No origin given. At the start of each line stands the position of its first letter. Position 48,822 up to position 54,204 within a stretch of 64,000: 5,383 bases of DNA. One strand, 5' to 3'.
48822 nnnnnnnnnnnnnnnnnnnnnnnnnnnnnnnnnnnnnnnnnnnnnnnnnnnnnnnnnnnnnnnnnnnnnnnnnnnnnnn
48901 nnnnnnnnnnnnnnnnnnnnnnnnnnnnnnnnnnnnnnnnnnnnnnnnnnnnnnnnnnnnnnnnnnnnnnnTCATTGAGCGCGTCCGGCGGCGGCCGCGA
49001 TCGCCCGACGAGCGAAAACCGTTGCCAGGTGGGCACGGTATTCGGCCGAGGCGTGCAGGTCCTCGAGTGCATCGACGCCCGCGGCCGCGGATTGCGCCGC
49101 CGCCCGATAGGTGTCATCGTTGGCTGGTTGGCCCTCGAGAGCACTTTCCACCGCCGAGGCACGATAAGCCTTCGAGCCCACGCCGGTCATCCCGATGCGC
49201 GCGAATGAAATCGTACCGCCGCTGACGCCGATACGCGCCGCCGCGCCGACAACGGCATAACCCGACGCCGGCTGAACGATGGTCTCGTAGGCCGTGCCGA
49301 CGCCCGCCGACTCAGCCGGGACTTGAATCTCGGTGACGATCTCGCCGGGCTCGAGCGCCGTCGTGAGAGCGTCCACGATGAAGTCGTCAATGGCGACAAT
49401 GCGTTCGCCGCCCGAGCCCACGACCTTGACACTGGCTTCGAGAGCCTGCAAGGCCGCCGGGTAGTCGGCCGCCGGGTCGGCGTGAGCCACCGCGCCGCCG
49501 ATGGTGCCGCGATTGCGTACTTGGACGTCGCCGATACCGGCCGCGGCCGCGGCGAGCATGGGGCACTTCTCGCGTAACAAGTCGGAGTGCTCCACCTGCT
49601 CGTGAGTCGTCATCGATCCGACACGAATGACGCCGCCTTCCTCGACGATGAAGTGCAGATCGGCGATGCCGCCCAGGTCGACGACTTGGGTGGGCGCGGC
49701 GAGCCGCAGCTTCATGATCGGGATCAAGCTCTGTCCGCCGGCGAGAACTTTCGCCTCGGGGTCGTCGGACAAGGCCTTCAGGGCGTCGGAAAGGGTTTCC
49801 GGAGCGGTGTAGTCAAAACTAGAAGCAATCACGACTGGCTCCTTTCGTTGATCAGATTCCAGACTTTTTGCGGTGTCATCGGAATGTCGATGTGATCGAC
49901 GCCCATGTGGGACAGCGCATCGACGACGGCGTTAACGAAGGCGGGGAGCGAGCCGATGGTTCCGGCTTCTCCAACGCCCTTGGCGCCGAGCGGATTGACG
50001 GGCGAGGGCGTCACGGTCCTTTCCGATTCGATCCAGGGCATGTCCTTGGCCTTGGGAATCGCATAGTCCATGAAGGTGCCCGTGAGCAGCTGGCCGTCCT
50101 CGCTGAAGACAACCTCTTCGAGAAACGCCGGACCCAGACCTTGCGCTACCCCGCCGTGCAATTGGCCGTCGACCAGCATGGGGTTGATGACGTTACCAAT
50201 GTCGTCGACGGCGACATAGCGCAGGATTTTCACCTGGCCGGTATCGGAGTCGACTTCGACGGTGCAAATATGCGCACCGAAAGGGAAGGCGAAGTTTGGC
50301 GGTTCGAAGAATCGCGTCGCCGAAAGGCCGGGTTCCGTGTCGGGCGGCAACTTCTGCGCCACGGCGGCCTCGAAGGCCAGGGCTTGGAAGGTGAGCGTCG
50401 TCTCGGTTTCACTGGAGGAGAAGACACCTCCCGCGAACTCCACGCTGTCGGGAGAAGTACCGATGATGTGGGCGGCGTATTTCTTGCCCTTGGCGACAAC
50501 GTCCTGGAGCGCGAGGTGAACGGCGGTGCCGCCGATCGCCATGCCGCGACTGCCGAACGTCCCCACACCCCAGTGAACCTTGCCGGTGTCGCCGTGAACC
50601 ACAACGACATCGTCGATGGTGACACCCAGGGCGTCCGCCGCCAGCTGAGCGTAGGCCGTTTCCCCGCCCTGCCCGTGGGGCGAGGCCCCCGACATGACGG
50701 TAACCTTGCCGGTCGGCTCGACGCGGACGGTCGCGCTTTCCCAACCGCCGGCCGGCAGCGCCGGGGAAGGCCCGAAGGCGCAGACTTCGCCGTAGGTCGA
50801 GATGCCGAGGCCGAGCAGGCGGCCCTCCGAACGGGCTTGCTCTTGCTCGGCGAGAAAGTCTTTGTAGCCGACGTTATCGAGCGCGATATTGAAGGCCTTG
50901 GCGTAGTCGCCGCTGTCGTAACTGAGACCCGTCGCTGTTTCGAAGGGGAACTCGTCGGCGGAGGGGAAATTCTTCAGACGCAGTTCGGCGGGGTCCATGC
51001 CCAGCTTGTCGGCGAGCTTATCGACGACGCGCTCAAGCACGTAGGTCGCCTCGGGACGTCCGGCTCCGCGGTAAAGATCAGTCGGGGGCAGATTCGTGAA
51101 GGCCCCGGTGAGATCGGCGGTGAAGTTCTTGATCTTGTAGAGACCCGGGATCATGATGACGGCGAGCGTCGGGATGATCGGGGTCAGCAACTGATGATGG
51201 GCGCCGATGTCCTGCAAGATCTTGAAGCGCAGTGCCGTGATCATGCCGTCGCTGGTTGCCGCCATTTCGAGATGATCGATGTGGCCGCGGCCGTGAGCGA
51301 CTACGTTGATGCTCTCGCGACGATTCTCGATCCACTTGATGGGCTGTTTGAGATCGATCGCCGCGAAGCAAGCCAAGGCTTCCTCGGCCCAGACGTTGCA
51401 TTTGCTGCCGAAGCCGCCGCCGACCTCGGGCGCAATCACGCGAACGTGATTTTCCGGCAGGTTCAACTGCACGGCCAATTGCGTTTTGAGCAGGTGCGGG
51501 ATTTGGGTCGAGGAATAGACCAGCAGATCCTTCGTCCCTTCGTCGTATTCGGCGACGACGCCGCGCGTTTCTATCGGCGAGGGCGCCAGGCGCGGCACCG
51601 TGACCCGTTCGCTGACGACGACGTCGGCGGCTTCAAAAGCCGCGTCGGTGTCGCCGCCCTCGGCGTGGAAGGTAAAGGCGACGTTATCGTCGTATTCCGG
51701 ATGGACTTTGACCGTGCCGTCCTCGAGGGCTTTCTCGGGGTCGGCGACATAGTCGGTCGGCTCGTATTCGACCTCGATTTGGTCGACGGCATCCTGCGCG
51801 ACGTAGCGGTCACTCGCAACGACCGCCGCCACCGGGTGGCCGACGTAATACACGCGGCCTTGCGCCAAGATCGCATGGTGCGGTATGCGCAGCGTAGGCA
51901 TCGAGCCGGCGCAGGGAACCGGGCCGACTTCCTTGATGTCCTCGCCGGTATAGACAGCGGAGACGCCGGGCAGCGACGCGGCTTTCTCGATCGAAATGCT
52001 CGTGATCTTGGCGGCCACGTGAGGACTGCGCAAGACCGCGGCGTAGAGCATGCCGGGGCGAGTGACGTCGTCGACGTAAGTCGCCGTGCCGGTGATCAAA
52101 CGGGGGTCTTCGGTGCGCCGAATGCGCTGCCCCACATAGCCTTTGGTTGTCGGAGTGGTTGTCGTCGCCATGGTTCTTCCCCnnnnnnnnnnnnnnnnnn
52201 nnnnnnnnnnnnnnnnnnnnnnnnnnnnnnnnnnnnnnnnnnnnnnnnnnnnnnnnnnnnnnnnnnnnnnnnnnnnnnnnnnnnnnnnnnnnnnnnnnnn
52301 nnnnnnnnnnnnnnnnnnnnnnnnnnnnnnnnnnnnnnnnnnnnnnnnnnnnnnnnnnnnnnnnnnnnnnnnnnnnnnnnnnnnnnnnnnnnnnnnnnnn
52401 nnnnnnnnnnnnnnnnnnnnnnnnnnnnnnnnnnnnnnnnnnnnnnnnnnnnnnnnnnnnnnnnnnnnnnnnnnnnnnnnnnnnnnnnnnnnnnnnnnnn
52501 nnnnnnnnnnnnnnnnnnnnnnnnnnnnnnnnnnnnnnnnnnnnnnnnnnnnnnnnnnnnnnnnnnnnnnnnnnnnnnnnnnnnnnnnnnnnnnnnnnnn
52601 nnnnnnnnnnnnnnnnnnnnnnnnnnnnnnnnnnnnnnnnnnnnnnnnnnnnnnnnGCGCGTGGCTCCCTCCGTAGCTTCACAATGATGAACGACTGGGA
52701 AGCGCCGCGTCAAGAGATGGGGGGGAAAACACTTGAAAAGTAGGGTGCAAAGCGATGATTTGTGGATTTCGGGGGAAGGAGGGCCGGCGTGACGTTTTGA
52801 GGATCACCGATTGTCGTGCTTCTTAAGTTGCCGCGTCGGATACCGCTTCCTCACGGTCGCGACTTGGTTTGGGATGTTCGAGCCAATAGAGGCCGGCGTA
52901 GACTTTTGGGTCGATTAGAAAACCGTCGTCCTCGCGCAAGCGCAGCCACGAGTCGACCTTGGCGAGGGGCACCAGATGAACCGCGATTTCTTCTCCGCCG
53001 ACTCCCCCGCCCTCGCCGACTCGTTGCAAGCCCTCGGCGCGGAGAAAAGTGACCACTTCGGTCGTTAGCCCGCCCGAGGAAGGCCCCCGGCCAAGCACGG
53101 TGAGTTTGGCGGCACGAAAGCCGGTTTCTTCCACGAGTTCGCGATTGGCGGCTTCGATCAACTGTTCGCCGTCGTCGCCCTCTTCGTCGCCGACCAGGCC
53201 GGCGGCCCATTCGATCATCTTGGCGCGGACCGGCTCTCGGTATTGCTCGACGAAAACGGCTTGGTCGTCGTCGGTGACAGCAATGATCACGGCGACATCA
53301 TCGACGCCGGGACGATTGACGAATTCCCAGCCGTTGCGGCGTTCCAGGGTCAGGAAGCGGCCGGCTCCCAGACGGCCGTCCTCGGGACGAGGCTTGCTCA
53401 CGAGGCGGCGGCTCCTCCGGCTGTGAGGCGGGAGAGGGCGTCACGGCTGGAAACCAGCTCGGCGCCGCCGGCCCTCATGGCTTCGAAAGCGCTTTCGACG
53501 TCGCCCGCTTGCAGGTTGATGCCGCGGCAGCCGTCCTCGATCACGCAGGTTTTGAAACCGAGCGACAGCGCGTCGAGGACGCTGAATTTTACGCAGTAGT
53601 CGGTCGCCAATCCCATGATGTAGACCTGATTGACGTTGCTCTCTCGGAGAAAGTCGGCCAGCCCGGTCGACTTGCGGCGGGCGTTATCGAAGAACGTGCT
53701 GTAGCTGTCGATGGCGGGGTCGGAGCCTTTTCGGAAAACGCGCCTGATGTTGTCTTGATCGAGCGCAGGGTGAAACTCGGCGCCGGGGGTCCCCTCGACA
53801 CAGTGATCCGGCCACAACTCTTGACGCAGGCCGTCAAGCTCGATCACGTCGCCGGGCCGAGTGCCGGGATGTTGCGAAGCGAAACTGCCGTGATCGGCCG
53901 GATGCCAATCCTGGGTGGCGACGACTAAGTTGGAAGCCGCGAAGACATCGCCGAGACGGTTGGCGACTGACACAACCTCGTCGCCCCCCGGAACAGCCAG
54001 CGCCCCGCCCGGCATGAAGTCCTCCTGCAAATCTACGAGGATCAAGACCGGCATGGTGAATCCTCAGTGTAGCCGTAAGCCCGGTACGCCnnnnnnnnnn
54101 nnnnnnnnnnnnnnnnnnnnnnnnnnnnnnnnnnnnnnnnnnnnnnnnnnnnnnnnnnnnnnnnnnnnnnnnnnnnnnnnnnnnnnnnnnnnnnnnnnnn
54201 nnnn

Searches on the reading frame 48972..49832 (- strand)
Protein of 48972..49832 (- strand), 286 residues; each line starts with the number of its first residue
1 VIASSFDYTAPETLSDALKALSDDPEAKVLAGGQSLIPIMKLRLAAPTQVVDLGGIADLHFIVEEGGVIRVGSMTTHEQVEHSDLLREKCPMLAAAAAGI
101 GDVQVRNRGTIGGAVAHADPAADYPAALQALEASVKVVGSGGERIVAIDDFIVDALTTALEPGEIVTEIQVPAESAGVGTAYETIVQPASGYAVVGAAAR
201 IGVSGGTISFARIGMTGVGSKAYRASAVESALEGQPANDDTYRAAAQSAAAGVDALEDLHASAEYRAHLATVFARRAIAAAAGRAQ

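Call 15: search_protein_families(library=pfam, proteins=[window:48972-49832:-], max_evalue=0.00001)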
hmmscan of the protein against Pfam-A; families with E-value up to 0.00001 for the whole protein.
window:48972-49832:- (286 aa): 2 families
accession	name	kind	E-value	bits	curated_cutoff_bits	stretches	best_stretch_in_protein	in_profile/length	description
PF00941.27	FAD_binding_5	-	3e-51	174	27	1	5-173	2-169/170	FAD binding domain in molybdopterin dehydrogenase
PF03450.22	CO_deh_flav_C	-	1e-20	74.2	25.5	1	181-280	2-101/102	CO dehydrogenase flavoprotein C-terminal domain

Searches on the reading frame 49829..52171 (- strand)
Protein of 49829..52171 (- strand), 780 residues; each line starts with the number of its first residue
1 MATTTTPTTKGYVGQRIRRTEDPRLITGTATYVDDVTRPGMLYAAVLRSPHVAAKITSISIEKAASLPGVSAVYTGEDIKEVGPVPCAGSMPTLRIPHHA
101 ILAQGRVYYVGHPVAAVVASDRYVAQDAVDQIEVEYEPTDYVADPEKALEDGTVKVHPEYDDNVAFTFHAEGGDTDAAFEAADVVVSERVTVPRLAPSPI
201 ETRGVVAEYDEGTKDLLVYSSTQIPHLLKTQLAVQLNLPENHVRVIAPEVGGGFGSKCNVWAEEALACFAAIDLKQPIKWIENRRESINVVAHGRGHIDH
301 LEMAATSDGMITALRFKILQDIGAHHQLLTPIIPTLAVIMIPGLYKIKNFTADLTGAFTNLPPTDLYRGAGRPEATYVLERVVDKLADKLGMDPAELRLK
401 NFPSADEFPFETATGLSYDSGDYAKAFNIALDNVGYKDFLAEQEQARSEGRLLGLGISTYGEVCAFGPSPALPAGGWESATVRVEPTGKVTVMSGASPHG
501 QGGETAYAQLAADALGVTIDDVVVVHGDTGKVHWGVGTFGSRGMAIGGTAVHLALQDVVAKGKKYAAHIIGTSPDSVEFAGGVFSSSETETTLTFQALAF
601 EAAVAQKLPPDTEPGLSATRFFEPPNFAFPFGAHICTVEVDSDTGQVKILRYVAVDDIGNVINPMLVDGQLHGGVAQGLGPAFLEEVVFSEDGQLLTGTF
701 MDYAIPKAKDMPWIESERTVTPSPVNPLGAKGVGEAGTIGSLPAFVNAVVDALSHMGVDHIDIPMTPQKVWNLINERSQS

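Call 15: search_protein_families(library=pfam, proteins=[window:49829-52171:-], max_evalue=0.00001)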
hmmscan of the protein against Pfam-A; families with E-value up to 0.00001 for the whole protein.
window:49829-52171:- (780 aa): 3 families
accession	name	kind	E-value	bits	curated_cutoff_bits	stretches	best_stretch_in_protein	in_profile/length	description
PF20256.3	MoCoBD_2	-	3.6e-89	299.5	27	1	431-712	3-283/283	Molybdopterin cofactor-binding domain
PF02738.23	MoCoBD_1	-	1.3e-79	267.2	27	1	156-402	1-244/244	Molybdopterin cofactor-binding domain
PF01315.27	Ald_Xan_dh_C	-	1e-27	97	31.3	1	27-139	1-109/110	Aldehyde oxidase and xanthine dehydrogenase, a/b hammerhead domain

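Call 22: find_encoding_contigs(protein=window:49829-52171:-, flank=10000, max_places=4)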
Protein window:49829-52171:- (780 aa): no gene with exactly this product is on record in the collection.

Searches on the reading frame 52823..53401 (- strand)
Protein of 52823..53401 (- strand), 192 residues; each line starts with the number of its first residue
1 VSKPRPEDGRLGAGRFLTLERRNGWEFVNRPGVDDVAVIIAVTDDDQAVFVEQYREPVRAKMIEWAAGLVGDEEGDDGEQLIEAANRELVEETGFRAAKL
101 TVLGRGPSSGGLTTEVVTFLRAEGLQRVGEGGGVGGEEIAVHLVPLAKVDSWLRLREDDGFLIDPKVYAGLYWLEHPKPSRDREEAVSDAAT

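Call 18: search_protein_families(library=pfam, proteins=[window:52823-53401:-], max_evalue=0.00001)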
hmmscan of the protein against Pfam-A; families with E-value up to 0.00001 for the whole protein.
window:52823-53401:- (192 aa): 1 family
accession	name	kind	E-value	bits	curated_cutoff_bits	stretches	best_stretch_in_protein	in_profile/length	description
PF00293.34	NUDIX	-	3.6e-09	37.2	21.1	1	36-149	4-118/134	NUDIX domain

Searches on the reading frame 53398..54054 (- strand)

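Call 18: search_protein_families(library=pfam, proteins=[window:53398-54054:-], max_evalue=0.00001)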
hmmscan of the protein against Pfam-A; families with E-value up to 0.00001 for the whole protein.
window:53398-54054:- (218 aa): 1 family
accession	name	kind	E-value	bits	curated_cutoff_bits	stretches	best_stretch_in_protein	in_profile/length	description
PF00857.26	Isochorismatase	-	3.3e-27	96.1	27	1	3-204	2-174/175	Isochorismatase domain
